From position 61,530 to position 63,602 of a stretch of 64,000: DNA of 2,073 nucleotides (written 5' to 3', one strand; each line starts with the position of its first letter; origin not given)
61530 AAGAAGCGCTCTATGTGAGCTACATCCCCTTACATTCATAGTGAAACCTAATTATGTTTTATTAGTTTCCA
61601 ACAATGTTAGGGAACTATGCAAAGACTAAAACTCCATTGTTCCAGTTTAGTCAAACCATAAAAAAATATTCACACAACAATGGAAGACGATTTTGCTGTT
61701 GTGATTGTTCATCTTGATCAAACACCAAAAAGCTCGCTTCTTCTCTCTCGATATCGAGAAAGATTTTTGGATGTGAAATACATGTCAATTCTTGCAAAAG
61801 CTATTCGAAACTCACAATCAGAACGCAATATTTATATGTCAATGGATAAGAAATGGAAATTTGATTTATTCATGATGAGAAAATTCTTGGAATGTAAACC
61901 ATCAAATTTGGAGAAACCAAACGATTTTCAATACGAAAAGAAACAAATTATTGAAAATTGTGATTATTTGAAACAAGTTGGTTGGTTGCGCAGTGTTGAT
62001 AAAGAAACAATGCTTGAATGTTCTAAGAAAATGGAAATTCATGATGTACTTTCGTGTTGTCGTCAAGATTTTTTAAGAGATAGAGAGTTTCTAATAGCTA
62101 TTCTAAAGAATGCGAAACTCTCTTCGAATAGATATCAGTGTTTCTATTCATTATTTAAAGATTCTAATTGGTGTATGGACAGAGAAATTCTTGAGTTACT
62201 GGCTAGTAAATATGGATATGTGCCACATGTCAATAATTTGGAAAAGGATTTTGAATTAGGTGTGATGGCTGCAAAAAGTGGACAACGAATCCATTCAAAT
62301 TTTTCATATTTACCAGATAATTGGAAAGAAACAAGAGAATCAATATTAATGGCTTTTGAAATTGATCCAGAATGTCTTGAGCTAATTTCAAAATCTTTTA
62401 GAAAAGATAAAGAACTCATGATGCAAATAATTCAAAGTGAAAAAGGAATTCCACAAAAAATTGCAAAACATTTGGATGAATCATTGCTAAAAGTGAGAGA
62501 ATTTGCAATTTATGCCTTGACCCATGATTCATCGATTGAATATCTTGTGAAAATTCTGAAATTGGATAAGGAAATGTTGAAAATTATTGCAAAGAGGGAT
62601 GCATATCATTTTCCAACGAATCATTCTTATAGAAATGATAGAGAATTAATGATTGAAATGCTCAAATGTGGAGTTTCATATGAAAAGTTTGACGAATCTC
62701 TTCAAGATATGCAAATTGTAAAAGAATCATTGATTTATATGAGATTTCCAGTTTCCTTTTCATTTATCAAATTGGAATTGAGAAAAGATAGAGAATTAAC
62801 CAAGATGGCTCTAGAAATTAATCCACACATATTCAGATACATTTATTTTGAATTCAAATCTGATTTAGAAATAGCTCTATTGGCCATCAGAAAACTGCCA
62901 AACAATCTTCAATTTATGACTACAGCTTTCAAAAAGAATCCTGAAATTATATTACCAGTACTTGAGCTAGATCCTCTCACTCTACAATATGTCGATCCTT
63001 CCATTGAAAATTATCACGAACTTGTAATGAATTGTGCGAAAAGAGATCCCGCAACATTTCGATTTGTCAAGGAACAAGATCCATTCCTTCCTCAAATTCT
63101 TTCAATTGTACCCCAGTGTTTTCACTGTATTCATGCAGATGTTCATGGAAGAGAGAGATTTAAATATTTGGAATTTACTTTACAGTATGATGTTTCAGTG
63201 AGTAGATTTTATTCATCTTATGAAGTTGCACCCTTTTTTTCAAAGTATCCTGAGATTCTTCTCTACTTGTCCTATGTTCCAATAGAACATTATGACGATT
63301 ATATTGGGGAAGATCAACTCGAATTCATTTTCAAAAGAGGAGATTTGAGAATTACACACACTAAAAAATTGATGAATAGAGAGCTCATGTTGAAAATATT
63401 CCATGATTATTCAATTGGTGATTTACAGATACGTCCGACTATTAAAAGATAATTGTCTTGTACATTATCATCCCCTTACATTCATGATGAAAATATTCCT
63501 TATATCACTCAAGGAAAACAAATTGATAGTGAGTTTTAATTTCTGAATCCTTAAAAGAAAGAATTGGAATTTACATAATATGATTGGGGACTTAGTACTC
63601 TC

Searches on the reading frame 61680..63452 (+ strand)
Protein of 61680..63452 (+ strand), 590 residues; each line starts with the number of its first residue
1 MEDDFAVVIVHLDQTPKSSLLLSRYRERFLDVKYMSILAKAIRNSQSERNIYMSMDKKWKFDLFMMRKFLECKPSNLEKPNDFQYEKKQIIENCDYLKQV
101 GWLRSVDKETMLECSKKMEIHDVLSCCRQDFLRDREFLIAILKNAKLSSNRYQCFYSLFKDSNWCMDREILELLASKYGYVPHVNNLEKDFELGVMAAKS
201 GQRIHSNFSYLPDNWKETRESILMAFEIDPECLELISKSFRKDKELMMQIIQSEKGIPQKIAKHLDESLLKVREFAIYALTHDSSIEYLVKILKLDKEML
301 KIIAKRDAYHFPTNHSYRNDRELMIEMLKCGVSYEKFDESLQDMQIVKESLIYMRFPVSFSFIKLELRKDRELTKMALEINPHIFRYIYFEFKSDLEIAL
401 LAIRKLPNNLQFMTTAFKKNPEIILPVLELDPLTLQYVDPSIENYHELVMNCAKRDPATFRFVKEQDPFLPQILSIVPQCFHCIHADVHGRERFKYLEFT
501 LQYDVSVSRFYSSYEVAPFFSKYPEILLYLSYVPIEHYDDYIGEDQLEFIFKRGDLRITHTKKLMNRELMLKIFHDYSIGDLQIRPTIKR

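Call 12: search_protein_families(library=pfam, proteins=[window:61680-63452:+], max_evalue=0.001)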
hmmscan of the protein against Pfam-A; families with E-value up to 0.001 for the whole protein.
window:61680-63452:+ (590 aa): 1 family
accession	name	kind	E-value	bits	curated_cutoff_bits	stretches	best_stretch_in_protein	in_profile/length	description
PF13475.11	DUF4116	-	1.3e-34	117.9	24.9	6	370-417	1-48/49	Domain of unknown function (DUF4116)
